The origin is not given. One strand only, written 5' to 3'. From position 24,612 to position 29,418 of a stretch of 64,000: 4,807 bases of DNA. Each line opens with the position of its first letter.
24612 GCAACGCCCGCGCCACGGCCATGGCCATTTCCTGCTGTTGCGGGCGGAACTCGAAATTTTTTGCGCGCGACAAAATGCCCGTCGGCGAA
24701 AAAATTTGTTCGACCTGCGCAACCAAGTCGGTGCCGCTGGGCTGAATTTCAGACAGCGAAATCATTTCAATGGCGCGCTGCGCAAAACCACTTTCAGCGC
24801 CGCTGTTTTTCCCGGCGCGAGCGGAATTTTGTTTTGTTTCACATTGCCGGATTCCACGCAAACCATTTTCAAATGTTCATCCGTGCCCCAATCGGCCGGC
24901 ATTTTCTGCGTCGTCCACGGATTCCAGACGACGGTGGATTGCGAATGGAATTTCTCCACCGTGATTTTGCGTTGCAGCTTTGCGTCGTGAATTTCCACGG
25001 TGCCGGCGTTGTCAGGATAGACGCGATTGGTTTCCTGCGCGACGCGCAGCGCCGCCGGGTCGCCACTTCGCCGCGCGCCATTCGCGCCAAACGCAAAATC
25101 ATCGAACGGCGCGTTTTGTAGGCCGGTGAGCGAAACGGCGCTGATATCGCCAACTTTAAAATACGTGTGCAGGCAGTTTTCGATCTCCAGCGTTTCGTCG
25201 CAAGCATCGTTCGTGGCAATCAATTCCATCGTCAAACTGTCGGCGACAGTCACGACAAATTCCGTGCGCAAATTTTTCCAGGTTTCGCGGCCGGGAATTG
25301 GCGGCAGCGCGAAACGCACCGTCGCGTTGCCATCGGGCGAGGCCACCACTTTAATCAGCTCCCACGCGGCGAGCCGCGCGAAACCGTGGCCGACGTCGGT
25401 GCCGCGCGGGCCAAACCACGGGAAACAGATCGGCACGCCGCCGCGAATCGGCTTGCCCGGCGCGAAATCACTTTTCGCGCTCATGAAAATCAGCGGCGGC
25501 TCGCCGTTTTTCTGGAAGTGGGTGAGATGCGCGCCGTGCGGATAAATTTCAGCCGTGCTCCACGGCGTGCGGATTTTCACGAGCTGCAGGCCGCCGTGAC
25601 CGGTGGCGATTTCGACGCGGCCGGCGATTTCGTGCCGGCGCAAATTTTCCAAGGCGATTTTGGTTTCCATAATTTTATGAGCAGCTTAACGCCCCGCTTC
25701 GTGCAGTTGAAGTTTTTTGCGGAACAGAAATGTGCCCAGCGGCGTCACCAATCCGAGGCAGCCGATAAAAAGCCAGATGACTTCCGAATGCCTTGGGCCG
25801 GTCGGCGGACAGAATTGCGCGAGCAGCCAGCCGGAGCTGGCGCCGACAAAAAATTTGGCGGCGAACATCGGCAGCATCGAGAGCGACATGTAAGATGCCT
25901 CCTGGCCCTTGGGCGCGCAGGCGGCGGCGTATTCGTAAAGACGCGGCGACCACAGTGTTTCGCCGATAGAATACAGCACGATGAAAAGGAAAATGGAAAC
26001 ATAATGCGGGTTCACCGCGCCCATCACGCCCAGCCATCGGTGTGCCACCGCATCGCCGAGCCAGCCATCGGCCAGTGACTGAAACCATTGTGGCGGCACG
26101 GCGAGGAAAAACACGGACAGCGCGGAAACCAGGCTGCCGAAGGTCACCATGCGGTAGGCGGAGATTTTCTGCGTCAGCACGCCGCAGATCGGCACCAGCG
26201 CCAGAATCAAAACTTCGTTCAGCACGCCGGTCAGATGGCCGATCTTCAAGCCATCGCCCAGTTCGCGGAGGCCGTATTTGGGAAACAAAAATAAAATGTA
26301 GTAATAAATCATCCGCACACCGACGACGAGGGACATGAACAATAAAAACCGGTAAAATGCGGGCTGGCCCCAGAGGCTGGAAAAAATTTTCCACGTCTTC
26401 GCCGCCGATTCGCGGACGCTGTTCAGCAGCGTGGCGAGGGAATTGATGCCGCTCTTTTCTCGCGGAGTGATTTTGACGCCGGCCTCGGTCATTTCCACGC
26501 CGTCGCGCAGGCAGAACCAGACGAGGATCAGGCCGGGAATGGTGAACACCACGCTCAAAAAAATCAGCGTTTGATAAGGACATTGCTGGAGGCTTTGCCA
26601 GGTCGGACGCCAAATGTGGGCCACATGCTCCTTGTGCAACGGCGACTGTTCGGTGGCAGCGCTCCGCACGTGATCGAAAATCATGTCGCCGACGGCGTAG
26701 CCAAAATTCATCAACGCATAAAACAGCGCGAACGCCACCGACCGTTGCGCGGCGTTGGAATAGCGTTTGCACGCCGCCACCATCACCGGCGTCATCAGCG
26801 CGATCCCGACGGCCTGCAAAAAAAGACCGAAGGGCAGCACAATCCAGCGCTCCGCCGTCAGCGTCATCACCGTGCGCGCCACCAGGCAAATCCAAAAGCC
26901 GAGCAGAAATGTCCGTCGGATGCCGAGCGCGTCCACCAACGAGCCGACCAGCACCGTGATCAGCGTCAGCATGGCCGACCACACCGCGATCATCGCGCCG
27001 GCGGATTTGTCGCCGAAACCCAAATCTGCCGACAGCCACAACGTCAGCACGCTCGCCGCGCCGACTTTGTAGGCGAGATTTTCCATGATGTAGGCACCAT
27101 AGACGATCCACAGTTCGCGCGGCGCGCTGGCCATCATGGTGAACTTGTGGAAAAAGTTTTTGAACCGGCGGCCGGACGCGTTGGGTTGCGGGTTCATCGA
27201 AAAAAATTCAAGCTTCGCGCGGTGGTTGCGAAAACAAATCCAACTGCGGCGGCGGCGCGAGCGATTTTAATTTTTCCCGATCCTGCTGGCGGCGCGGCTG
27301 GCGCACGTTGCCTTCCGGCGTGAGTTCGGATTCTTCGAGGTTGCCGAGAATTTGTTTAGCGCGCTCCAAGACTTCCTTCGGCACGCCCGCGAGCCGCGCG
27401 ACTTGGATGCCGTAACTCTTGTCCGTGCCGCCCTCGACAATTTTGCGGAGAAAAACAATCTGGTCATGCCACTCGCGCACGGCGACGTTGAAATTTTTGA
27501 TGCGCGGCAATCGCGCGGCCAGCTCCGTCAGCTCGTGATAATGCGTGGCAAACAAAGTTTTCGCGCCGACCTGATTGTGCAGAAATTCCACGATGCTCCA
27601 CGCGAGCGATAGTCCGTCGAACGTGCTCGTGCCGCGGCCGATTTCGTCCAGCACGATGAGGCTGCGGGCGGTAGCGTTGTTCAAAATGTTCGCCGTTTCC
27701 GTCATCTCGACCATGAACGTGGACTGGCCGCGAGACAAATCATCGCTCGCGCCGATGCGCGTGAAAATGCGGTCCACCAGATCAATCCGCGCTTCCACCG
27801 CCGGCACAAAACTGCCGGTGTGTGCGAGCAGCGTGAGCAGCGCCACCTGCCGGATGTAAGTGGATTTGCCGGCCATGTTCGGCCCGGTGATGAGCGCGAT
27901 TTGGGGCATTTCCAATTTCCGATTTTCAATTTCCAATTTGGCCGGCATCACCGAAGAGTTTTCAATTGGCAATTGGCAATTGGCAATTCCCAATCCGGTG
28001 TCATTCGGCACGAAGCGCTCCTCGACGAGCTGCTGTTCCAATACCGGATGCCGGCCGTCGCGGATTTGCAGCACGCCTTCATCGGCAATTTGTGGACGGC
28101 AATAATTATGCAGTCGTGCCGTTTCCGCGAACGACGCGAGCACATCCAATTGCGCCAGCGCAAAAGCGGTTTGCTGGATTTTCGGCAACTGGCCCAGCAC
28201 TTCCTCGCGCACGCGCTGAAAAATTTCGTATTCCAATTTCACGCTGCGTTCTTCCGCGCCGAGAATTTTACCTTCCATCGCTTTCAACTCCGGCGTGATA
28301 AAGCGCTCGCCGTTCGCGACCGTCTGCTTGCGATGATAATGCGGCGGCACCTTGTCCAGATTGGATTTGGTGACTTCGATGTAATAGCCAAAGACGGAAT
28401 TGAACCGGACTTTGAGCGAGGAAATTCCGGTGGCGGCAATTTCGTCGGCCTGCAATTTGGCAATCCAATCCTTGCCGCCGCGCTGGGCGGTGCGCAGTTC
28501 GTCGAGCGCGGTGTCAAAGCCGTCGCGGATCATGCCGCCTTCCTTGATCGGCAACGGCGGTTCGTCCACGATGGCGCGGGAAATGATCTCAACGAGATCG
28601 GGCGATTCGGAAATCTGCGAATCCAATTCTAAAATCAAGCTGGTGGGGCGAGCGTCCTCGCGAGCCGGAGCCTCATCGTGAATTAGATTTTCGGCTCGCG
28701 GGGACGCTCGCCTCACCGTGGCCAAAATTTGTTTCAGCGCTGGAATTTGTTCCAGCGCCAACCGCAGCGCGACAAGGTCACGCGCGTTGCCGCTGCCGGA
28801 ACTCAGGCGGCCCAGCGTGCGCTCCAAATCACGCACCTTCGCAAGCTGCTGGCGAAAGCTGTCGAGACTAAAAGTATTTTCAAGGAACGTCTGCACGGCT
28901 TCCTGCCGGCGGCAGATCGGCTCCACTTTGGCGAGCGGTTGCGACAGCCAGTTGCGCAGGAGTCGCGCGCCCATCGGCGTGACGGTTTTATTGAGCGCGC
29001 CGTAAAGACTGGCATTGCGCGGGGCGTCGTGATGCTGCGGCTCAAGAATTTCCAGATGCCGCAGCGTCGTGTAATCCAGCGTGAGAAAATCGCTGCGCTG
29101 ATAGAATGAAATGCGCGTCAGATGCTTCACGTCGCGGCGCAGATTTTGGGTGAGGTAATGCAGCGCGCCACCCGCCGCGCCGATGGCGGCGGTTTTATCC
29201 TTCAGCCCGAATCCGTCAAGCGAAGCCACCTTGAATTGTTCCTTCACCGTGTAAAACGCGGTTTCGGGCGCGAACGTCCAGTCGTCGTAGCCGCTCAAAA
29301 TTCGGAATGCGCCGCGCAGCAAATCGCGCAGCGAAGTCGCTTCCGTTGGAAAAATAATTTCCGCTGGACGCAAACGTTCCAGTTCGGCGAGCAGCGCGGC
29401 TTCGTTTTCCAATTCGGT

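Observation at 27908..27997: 90-nt heptamer-array insertion in mutS immediately upstream of the Walker A (P-loop) codons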

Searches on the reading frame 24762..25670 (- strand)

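Call 54: search_protein_families(library=pfam, proteins=[window:24762-25670:-], max_evalue=0.00001)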
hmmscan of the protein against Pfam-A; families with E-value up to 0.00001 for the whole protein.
window:24762-25670:- (302 aa): 1 family
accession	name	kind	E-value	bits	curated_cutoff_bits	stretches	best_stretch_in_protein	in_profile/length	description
PF01263.26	Aldose_epim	-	1.9e-35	123.1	27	1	31-295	3-297/299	Aldose 1-epimerase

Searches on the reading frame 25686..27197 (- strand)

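Call 54: search_protein_families(library=pfam, proteins=[window:25686-27197:-], max_evalue=0.00001)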
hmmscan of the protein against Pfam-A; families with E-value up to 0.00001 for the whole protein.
window:25686-27197:- (503 aa): 1 family
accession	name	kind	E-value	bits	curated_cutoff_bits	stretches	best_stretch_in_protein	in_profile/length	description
PF07690.21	MFS_1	-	4.6e-20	72.3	33.4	1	47-371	15-291/347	Major Facilitator Superfamily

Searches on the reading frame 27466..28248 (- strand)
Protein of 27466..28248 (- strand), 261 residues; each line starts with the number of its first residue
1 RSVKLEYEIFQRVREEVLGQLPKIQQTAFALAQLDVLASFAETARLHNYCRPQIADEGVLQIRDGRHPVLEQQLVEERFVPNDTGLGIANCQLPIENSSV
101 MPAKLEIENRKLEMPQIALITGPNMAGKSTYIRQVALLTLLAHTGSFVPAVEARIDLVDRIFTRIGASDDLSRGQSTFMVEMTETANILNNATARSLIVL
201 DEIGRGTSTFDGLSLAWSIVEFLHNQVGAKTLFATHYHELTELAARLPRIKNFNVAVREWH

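Call 13: find_related_loci(query=window:27466-28248:-, collection=metagenome_contigs, flank=6000)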
Query window:27466-28248:- (261 aa) in metagenome_contigs; peptide patterns used: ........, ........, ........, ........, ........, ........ (x = any residue, [..] = any of these).
600 stretches matched a pattern (row limit reached: there are more); 597 encode a relative of the query (tblastn E <= 1e-3); the best 80 are kept; 80 distinct loci.
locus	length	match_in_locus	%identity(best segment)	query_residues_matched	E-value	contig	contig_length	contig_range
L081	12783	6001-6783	85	1-261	7e-147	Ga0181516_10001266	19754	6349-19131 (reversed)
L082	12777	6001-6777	85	1-261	4e-146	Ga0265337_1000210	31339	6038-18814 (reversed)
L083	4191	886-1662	83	1-261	8e-145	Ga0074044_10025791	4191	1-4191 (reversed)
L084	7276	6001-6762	81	1-260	3e-140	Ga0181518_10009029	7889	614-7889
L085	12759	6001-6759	80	1-261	2e-138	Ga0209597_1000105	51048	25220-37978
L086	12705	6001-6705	80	1-260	6e-135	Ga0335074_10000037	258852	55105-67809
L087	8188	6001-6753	79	1-261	2e-131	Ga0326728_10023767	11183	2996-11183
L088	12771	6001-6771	74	1-261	2e-128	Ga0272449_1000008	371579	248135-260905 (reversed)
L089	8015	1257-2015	77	1-261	1e-127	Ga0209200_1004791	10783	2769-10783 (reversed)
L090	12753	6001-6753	68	1-261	1e-117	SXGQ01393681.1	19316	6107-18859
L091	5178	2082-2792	73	1-261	6e-110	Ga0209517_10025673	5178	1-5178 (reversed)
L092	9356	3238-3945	58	1-260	2e-95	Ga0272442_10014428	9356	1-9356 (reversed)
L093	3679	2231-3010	59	1-259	2e-96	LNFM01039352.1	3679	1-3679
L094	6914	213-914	59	1-260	1e-94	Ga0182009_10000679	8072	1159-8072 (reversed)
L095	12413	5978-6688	55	1-259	9e-94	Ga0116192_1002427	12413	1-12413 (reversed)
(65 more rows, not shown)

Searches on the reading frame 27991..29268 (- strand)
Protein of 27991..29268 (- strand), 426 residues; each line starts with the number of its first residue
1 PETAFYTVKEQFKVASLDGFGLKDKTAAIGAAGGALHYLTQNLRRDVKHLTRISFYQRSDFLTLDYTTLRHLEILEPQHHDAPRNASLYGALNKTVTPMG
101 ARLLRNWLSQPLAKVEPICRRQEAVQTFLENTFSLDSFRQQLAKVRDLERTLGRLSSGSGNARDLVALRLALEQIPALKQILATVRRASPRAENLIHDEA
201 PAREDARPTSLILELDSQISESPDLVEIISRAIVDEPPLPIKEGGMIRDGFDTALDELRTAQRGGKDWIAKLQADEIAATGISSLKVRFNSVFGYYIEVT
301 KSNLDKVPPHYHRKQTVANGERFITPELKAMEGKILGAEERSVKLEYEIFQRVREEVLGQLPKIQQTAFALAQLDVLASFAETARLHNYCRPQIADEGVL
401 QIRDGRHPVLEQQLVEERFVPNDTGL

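Call 61: find_homologous_proteins(query=window:27991-29268:-, max_evalue=1e-60)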
Query window:27991-29268:- (426 aa): 3031 proteins with E <= 1e-60 among 8000 candidates; the best 120 are listed.
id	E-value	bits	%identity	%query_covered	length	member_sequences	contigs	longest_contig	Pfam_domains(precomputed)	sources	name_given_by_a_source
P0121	9.0e-258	873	93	100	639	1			PF01624.26,PF05192.24,PF05188.24,PF05190.24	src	-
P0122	1.3e-255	866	92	100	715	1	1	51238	PF05192.24,PF05188.24,PF05190.24,PF00488.28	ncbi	-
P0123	1.7e-255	866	92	100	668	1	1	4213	PF01624.26,PF05192.24,PF05188.24,PF05190.24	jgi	jgi:DNA mismatch repair protein MutS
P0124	1.3e-254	863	92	100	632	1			PF01624.26,PF05192.24,PF05188.24,PF05190.24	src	-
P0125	6.3e-254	860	92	100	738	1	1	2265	PF05192.24,PF05188.24,PF05190.24,PF00488.28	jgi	jgi:DNA mismatch repair protein MutS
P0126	6.8e-254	860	92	99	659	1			PF01624.26,PF05192.24,PF05188.24,PF05190.24,PF00488.28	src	-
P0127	8.0e-250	847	91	100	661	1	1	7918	PF01624.26,PF05192.24,PF05188.24,PF05190.24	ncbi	ncbi:MAG: DNA mismatch repair protein MutS, partial [Verrucomicrobiota bacterium]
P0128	1.6e-249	846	93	97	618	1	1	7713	PF01624.26,PF05192.24,PF05188.24,PF05190.24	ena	-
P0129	8.8e-246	834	90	100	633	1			PF01624.26,PF05192.24,PF05188.24,PF05190.24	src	-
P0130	9.5e-244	827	89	100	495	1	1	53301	PF05192.24,PF05188.24,PF05190.24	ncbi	-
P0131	3.0e-243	825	89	100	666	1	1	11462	PF01624.26,PF05192.24,PF05188.24,PF05190.24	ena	-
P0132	2.5e-241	819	88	100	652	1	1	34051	PF01624.26,PF05192.24,PF05188.24,PF05190.24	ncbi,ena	-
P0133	2.9e-241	819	89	98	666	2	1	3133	PF05192.24,PF05190.24,PF00488.28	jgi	jgi:DNA mismatch repair protein MutS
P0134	4.5e-241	818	89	100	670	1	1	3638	PF05192.24,PF05188.24,PF05190.24,PF00488.28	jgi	jgi:DNA mismatch repair protein MutS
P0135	7.4e-241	817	86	100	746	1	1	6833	PF05192.24,PF05188.24,PF05190.24,PF00488.28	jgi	jgi:DNA mismatch repair protein MutS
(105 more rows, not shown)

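Call 63: find_encoding_contigs(protein=P0132, flank=10000, max_places=3)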
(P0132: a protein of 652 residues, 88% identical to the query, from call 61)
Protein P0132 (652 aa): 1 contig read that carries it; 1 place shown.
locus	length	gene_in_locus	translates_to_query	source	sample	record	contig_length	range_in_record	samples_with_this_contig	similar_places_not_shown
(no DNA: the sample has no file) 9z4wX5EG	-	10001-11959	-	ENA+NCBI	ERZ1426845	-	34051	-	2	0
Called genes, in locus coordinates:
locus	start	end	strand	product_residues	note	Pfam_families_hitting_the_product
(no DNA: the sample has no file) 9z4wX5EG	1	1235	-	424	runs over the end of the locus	PF00171:Aldedh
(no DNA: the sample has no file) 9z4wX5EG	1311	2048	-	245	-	PF05359:DUF748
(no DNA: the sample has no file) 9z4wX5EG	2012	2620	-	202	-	-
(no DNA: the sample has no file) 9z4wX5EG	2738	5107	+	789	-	PF14498:Glyco_hyd_65N_2, PF22124:Glyco_hydro_95_cat, PF21307:Glyco_hydro_95_C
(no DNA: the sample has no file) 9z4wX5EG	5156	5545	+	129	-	PF05258:DciA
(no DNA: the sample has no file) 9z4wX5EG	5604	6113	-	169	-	PF00300:His_Phos_1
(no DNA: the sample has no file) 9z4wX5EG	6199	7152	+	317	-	PF02541:Ppx-GppA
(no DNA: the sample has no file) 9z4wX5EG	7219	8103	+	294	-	PF01073:3Beta_HSD, PF01370:Epimerase, PF03721:UDPG_MGDP_dh_N (weak), PF04321:RmlD_sub_bind, PF13460:NAD_binding_10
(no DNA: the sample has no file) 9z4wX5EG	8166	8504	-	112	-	PF00543:P-II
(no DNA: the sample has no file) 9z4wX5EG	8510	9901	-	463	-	PF00909:Ammonium_transp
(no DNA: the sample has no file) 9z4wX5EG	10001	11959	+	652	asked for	PF01624:MutS_I, PF05188:MutS_II, PF05192:MutS_III, PF05190:MutS_IV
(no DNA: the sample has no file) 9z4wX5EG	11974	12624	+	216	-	PF00488:MutS_V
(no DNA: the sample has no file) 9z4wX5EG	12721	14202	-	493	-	PF02878:PGM_PMM_I, PF02879:PGM_PMM_II, PF02880:PGM_PMM_III, PF00408:PGM_PMM_IV (weak)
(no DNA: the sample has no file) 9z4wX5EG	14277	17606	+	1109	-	PF21445:ADDB_N, PF13361:UvrD_C (faint), PF12705:PDDEXK_1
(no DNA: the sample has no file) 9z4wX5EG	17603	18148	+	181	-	PF01641:SelR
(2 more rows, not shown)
